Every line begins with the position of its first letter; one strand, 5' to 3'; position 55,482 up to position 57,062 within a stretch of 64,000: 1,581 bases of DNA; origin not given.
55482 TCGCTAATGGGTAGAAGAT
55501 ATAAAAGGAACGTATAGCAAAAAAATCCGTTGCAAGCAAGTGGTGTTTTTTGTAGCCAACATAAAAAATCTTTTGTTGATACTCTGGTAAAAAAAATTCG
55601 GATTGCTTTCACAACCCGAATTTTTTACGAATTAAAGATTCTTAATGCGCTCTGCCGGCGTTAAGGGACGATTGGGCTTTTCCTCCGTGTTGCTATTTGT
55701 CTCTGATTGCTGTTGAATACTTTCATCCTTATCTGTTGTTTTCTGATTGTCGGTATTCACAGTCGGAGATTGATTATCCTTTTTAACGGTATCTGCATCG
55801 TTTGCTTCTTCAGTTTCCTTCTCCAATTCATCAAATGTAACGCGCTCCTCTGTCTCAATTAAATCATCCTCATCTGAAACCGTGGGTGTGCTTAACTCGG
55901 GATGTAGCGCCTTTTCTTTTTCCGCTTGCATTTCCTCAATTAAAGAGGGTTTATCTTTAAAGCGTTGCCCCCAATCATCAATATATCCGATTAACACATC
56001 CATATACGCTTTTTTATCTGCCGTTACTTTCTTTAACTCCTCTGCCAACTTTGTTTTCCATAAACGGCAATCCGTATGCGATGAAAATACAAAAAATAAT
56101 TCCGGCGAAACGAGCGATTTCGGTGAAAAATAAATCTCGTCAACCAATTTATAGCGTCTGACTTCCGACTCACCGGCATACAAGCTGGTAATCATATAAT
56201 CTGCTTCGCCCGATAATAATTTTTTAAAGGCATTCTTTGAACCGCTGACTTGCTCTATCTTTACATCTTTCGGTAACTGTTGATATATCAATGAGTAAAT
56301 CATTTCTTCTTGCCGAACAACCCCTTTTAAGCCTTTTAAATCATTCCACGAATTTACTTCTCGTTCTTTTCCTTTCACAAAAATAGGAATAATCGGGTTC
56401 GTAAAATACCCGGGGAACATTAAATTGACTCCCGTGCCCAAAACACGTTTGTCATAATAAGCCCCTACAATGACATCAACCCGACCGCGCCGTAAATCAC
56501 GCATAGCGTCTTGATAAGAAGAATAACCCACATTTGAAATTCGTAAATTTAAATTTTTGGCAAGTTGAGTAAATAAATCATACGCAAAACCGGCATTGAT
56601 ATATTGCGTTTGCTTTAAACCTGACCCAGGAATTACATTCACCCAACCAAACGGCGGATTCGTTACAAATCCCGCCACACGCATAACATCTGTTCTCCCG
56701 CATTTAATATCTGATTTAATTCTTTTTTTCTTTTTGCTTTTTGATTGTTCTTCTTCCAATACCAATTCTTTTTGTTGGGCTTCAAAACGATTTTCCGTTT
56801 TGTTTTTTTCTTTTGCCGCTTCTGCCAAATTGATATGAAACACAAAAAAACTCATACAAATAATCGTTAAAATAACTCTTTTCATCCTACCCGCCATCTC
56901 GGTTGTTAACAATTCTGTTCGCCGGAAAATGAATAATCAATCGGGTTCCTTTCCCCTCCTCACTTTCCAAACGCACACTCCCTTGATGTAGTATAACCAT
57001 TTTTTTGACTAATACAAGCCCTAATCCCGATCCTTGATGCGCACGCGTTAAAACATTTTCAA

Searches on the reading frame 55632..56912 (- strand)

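Call 84: search_protein_families(library=pfam, proteins=[window:55632-56912:-], max_evalue=0.000001)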
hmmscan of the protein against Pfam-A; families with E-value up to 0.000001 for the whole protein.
window:55632-56912:- (426 aa): 1 family
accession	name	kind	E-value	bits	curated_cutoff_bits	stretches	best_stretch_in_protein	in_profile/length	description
PF00497.25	SBP_bac_3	-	9.5e-07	29.1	26.4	0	106-153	21-67/132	Bacterial extracellular solute-binding proteins, family 3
